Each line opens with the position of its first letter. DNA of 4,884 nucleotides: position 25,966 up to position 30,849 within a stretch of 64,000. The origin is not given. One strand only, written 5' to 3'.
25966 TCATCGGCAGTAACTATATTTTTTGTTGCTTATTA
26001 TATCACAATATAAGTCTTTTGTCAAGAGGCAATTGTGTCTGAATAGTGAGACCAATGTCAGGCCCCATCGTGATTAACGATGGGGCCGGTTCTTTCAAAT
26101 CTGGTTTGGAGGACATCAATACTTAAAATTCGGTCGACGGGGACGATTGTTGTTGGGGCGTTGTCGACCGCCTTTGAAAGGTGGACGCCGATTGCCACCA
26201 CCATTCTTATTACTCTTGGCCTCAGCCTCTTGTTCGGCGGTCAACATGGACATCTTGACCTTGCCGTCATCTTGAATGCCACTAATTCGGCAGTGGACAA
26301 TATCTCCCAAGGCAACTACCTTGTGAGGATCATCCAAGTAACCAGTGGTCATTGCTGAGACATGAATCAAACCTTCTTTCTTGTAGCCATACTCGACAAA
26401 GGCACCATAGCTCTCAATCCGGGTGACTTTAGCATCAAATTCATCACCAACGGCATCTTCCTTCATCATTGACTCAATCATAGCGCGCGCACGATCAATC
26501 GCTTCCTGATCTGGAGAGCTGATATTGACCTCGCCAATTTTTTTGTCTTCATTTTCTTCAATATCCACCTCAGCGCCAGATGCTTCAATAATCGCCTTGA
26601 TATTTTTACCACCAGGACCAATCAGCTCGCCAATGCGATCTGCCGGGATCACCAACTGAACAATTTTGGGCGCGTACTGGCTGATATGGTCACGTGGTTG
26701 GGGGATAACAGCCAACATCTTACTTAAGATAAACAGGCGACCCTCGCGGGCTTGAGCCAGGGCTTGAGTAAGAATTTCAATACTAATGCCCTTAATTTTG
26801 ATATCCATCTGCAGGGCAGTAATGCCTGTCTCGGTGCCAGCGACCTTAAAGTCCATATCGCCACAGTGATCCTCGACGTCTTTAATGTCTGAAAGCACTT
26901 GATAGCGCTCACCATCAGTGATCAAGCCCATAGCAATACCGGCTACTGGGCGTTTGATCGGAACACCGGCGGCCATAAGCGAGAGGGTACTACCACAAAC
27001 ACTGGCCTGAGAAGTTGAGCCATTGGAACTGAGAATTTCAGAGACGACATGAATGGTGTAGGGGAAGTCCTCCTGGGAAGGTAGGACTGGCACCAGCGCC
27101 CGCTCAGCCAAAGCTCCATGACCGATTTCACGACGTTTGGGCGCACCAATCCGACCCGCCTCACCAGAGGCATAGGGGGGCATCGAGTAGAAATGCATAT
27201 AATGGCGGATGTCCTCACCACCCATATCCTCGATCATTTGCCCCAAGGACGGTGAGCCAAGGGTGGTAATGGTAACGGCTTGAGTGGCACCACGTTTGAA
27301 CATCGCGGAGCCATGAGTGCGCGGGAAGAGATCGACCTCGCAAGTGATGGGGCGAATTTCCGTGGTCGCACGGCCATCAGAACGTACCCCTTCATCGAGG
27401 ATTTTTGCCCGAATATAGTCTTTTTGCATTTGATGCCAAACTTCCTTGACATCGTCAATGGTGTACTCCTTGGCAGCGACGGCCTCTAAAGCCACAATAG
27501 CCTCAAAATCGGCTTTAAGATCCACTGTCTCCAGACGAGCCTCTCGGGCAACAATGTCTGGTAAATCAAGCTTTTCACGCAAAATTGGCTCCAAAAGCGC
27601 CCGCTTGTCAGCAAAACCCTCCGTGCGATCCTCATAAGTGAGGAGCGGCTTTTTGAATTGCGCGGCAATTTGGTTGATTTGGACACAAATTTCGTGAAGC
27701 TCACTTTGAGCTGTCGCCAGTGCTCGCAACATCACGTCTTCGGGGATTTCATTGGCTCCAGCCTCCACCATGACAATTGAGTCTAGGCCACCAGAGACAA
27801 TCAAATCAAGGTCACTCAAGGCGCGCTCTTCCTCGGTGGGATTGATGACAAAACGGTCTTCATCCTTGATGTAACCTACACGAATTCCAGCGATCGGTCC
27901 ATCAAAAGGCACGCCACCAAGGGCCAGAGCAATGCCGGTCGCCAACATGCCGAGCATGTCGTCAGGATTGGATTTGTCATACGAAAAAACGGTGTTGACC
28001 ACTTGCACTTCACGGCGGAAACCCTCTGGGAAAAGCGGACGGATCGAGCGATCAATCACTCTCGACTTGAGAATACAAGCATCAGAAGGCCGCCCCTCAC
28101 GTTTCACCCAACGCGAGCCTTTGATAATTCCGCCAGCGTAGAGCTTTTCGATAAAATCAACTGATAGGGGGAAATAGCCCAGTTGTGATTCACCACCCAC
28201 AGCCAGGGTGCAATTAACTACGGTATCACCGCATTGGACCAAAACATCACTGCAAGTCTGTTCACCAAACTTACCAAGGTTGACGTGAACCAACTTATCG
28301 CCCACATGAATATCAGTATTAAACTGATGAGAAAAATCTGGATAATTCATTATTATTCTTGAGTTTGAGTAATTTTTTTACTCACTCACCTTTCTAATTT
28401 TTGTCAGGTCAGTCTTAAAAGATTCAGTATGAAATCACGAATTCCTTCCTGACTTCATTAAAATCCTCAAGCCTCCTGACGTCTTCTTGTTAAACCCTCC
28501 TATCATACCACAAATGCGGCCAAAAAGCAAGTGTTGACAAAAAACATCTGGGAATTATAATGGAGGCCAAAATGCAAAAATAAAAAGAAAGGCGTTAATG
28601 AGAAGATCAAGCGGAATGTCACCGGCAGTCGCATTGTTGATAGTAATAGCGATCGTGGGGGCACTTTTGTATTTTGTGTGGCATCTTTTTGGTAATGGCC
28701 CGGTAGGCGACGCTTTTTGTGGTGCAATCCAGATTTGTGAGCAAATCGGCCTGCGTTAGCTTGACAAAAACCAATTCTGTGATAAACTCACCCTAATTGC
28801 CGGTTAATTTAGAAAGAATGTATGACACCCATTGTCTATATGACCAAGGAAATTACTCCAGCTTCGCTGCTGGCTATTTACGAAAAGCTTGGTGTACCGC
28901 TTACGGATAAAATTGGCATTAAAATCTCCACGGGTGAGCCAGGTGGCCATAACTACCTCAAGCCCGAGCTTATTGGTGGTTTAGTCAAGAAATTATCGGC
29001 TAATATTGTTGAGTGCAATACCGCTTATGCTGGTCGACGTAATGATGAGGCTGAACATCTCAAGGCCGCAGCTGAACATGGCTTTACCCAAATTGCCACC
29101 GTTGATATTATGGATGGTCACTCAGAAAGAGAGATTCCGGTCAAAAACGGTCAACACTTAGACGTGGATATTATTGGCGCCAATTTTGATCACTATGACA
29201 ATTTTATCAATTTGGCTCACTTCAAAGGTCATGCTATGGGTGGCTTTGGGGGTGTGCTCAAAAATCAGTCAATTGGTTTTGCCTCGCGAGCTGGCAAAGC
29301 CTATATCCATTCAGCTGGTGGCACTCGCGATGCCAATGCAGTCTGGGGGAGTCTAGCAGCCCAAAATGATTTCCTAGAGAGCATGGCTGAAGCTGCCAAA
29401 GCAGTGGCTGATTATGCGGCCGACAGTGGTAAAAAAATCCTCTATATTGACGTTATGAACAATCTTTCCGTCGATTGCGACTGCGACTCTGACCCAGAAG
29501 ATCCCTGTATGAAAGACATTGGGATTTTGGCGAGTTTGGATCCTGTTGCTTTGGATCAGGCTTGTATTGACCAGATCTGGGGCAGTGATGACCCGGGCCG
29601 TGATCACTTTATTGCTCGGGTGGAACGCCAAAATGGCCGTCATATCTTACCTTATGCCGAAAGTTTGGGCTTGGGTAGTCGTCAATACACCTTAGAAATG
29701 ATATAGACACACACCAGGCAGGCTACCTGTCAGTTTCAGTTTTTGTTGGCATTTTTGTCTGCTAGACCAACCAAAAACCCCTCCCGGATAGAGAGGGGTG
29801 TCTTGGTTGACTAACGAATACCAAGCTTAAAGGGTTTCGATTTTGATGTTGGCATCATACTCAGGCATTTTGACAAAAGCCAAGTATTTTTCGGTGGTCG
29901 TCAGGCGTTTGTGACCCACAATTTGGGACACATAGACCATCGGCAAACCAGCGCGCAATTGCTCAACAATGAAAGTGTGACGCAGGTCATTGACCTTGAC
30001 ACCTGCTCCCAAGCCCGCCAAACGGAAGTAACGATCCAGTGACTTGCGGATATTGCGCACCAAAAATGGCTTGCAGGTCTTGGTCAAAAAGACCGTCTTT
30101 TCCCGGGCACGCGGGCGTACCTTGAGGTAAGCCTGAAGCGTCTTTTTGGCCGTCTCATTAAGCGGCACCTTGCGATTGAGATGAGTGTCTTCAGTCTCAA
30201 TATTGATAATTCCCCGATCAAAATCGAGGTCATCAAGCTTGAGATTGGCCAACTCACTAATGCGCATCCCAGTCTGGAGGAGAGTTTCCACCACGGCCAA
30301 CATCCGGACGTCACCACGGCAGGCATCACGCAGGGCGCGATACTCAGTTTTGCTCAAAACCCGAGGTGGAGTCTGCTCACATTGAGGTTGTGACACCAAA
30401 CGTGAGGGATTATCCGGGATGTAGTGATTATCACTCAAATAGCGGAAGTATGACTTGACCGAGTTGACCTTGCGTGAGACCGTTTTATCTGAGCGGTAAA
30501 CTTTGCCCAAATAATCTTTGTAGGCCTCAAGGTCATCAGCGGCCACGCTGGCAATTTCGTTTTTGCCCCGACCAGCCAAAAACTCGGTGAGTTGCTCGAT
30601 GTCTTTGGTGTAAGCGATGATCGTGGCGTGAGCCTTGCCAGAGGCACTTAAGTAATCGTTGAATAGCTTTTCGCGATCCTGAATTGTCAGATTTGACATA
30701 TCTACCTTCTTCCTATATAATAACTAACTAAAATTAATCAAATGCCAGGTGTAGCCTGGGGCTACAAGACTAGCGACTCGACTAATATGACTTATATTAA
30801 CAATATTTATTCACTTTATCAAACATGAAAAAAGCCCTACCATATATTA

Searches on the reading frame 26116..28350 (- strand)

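Call 51: search_protein_families(library=pfam, proteins=[window:26116-28350:-], max_evalue=0.01)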
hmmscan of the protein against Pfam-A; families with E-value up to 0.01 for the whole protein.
window:26116-28350:- (744 aa): 7 families
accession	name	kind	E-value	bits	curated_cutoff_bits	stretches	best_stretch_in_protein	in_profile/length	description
PF01138.27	RNase_PH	-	2e-41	141.9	25.5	2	331-464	1-130/130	3' exoribonuclease family, domain 1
PF03725.20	RNase_PH_C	-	3.1e-22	78.7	20.8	2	151-216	1-66/67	3' exoribonuclease family, domain 2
PF00013.35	KH_1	-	3e-13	49.7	21.5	1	564-626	2-65/66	KH domain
PF00575.29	S1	-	2.6e-12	47.4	22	1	632-702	2-73/74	S1 RNA binding domain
PF03726.19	PNPase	-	3.7e-06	27.7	24.6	1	269-327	26-80/81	Polyribonucleotide nucleotidyltransferase, RNA binding domain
PF22675.2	KH-I_KHDC4-BBP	-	3.8e-06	27.1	30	1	573-629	8-75/76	KHDC4/BBP-like, KH-domain type I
PF07650.23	KH_2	-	0.002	18.3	22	1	560-599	23-63/78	KH domain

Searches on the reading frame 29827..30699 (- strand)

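Call 51: search_protein_families(library=pfam, proteins=[window:29827-30699:-], max_evalue=0.01)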
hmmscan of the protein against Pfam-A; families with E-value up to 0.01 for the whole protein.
window:29827-30699:- (290 aa): 4 families
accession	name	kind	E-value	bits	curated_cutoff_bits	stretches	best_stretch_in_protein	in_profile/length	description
PF00589.27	Phage_integrase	-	9e-29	100.9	27.1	1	114-274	2-167/172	Phage integrase family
PF02899.23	Phage_int_SAM_1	-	2.4e-09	37.8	22.3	1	12-89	3-80/83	Phage integrase, N-terminal SAM-like domain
PF13495.12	Phage_int_SAM_4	-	6.2e-07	30.2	27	1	13-92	5-82/85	Phage integrase, N-terminal SAM-like domain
PF13102.12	Phage_int_SAM_5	-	0.00074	20.3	22.3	1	13-98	6-92/98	Phage integrase SAM-like domain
